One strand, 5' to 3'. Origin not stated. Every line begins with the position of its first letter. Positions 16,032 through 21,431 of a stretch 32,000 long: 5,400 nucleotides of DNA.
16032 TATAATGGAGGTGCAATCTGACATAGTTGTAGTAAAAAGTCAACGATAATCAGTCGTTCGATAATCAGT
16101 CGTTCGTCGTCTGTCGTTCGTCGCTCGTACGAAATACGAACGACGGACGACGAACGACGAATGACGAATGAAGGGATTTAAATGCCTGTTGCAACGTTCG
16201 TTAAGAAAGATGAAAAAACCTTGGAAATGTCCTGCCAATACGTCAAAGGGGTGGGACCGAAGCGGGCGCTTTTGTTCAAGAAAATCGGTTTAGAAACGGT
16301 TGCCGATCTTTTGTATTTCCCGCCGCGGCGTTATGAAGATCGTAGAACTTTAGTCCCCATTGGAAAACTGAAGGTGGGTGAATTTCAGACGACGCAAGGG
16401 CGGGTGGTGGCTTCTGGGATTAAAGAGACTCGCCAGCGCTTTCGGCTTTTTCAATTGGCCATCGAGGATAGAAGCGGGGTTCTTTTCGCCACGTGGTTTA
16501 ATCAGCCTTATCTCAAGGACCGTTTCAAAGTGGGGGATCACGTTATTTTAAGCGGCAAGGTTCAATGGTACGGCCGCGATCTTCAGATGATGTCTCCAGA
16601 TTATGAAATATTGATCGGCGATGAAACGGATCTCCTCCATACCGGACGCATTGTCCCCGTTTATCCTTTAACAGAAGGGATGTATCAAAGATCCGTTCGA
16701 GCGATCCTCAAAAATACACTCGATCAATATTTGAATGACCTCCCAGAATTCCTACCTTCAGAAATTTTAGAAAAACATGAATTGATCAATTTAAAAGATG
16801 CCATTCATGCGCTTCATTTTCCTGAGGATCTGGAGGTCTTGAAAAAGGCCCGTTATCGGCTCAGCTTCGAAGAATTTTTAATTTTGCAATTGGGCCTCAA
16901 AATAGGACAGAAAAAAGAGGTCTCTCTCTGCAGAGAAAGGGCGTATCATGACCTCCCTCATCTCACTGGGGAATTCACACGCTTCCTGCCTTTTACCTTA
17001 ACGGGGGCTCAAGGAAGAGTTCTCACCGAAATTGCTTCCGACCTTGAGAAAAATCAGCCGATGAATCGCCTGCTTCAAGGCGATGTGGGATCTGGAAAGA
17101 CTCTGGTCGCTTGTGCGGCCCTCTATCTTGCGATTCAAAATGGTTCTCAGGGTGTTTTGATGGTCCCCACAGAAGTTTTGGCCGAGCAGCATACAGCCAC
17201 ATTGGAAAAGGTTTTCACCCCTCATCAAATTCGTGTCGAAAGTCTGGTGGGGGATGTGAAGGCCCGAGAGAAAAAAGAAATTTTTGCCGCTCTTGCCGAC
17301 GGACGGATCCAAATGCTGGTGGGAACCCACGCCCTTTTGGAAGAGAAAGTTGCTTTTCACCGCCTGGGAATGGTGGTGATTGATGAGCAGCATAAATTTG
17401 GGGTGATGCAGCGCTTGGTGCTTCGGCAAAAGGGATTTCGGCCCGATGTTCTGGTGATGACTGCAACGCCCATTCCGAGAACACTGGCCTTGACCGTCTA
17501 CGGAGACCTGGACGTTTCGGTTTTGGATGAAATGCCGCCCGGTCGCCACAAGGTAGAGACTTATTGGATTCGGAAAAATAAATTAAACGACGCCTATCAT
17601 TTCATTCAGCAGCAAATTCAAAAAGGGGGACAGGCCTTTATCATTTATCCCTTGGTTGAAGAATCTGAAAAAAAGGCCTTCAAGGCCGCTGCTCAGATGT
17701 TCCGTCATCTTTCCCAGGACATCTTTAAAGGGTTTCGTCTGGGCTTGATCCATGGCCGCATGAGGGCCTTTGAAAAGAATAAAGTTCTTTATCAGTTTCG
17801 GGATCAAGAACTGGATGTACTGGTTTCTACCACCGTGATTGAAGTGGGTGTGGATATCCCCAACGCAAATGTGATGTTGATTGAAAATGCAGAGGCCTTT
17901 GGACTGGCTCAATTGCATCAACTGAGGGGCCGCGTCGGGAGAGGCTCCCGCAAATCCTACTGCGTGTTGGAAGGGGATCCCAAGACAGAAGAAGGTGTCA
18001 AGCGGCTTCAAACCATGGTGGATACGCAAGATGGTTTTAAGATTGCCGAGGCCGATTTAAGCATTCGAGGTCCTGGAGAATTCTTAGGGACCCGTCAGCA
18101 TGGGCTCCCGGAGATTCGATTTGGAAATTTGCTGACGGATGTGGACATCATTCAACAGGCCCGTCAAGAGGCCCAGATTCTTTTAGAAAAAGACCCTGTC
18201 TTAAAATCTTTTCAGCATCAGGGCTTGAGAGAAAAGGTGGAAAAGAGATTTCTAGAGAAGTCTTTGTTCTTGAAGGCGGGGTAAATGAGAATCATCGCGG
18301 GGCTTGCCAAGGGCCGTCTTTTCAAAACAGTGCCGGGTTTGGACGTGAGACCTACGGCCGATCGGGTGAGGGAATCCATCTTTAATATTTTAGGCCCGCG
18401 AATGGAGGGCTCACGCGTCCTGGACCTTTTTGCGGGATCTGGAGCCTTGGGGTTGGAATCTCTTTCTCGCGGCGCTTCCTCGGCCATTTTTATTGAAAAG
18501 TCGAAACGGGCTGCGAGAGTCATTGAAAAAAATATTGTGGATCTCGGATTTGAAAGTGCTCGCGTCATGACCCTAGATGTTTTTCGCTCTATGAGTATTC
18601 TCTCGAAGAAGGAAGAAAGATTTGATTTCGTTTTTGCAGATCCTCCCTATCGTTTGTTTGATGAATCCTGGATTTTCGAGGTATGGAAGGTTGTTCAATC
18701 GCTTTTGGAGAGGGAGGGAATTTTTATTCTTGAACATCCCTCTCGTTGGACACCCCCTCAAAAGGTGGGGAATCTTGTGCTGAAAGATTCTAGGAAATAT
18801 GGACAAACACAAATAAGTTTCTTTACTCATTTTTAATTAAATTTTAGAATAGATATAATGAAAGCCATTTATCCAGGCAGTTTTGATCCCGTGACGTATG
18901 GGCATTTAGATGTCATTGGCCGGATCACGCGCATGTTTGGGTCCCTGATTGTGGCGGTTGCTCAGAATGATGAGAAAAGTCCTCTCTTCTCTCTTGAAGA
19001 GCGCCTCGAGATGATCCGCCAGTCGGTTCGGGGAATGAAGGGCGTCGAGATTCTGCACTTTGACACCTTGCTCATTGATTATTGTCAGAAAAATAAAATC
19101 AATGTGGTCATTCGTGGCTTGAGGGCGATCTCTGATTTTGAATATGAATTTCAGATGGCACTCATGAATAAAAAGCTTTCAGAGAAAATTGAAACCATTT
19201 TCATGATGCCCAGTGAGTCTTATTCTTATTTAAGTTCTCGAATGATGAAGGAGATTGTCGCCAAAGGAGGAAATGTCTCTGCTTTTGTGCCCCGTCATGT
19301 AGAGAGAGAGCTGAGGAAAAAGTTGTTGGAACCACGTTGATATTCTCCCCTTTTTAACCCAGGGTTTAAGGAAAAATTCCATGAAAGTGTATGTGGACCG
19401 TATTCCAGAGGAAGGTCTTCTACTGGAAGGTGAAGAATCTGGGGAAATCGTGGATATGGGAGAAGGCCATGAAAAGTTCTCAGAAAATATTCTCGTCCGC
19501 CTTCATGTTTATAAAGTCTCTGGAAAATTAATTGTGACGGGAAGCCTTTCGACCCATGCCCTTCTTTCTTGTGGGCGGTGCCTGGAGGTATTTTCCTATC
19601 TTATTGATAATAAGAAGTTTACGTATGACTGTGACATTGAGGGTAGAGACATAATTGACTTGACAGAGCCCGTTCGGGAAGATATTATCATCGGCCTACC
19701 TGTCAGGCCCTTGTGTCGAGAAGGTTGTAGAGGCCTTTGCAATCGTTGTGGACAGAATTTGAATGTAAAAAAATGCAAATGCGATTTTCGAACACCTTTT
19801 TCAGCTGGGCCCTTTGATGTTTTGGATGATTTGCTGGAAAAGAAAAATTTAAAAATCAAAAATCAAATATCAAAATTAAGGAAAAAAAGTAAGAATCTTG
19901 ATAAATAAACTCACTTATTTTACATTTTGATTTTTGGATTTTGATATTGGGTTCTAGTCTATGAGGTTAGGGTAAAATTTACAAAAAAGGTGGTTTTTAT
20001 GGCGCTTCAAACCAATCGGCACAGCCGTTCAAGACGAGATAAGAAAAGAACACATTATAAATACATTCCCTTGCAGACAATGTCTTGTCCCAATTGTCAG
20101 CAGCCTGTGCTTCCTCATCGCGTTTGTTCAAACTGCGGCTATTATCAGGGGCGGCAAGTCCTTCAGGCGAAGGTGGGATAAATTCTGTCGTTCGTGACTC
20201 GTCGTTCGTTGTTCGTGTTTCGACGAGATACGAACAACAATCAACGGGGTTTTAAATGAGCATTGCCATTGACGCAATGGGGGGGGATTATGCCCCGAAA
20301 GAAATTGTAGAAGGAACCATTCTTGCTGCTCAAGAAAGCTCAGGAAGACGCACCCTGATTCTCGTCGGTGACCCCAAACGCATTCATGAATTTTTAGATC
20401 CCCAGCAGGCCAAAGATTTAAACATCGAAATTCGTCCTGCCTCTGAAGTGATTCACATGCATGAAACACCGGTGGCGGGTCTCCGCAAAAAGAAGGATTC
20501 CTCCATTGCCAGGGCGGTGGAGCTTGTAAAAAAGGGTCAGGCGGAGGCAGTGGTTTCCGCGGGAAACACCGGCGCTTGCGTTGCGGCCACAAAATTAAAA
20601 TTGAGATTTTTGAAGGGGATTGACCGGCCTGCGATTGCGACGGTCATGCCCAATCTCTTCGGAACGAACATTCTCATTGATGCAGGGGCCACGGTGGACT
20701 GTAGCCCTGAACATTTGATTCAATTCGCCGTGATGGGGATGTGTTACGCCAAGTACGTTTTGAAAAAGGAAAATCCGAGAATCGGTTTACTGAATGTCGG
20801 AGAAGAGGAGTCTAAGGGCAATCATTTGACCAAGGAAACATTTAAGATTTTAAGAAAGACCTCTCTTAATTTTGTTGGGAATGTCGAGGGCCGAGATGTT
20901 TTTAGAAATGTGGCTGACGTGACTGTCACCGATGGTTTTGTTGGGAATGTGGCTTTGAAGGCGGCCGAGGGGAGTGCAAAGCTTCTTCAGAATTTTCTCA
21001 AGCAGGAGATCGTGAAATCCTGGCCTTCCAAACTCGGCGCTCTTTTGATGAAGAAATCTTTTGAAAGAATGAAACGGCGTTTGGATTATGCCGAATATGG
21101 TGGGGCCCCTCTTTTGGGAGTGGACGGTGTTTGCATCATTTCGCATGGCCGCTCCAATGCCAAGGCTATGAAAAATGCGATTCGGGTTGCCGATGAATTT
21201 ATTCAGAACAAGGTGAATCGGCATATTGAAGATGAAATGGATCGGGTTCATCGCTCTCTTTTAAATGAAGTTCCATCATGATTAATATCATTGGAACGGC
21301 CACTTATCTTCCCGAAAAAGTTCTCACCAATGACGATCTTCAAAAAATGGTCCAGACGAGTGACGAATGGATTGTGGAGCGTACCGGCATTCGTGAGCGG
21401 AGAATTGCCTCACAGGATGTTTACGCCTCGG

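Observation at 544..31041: Gene punctuation by hairpins whose arms are tandem 7-nt units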

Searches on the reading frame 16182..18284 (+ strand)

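Call 6: search_protein_families(library=pfam, proteins=[window:16182-18284:+])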
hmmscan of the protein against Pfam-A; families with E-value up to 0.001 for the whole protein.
window:16182-18284:+ (700 aa): 9 families
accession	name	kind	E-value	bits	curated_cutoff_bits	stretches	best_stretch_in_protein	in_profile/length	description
PF17191.10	RecG_wedge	-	3.4e-33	115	23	1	19-180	3-159/162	RecG wedge domain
PF00271.37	Helicase_C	-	1e-24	87.4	23.5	1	472-587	7-108/110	Helicase conserved C-terminal domain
PF00270.35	DEAD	-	3.4e-24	85.9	26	1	294-435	15-164/167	DEAD/DEAH box helicase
PF19833.4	RecG_dom3_C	-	1.8e-13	50.8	26.8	1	615-686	1-73/87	ATP-dependent DNA helicase RecG, domain 3, C-terminal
PF04851.21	ResIII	-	2e-11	44.5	22.5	1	273-430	4-162/164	Type III restriction enzyme, res subunit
PF01336.31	tRNA_anti-codon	-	4.9e-07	30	27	1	73-144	5-75/75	OB-fold nucleic acid binding domain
PF22590.2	Cas3-like_C_2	-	1.5e-05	25.7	27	1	501-588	13-104/106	CRISPR-associated nuclease/helicase Cas3, C-terminal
PF00176.29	SNF2-rel_dom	-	6.2e-05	22.7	24.9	1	287-435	11-168/290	SNF2-related domain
PF07517.20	SecA_DEAD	-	0.0007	19.4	24.6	0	302-370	99-167/290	SecA DEAD-like domain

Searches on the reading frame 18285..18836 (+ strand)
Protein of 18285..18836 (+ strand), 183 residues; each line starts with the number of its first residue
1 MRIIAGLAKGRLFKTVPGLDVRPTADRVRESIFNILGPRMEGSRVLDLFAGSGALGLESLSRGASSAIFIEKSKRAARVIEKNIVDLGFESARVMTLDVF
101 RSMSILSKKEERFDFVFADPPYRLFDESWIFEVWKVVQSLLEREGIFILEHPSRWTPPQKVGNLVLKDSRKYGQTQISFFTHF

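Call 6: search_protein_families(library=pfam, proteins=[window:18285-18836:+])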
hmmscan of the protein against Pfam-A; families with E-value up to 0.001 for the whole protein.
window:18285-18836:+ (183 aa): 4 families
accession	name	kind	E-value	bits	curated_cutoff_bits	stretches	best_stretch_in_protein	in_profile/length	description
PF03602.21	Cons_hypoth95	-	6.5e-53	179.5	24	1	1-180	1-181/182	Conserved hypothetical protein 95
PF13847.12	Methyltransf_31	-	8.6e-07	29.2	27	1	42-157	4-119/145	Methyltransferase domain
PF05175.20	MTS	-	9e-07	29.1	23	1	41-126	31-112/170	Methyltransferase small domain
PF02086.21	MethyltransfD12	-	5.1e-05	23.6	22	0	76-124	140-187/253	D12 class N6 adenine-specific DNA methyltransferase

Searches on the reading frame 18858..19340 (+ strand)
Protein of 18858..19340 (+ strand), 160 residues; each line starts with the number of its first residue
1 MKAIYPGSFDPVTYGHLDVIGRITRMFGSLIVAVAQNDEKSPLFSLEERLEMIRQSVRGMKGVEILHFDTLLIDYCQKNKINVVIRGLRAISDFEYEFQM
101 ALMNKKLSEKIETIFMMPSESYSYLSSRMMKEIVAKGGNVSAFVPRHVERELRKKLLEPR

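Call 6: search_protein_families(library=pfam, proteins=[window:18858-19340:+])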
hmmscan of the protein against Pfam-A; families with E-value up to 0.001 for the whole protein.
window:18858-19340:+ (160 aa): 1 family
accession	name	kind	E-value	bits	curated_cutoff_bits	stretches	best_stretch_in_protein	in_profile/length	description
PF01467.32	CTP_transf_like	-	7.9e-27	94.5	21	1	4-132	1-132/133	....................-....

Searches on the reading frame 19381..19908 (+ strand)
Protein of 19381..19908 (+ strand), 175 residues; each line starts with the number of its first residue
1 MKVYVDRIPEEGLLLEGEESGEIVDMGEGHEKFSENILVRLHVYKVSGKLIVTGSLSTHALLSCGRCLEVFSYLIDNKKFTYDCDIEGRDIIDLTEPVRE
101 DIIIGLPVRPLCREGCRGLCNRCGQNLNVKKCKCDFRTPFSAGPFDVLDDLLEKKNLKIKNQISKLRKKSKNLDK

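Call 6: search_protein_families(library=pfam, proteins=[window:19381-19908:+])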
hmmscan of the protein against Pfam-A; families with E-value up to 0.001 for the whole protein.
window:19381-19908:+ (175 aa): 1 family
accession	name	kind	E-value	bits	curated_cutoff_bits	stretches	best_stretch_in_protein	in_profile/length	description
PF02620.22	YceD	-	8.8e-17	61.7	33.2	1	88-151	55-118/119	Large ribosomal RNA subunit accumulation protein YceD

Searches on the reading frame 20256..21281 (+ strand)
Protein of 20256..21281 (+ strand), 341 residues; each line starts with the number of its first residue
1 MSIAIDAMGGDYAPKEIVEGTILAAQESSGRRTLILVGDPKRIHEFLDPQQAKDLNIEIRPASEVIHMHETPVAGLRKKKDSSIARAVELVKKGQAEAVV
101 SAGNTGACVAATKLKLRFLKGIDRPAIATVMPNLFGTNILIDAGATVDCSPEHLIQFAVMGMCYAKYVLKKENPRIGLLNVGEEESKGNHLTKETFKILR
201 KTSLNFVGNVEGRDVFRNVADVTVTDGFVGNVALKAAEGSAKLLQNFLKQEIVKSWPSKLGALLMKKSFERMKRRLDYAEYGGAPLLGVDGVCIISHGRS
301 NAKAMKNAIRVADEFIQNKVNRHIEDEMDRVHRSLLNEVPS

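Call 6: search_protein_families(library=pfam, proteins=[window:20256-21281:+])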
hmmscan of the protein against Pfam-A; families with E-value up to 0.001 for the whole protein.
window:20256-21281:+ (341 aa): 1 family
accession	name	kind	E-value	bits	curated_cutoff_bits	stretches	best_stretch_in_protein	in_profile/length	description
PF02504.20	FA_synthesis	-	3.3e-122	408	29.1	1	1-321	1-322/324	Fatty acid synthesis protein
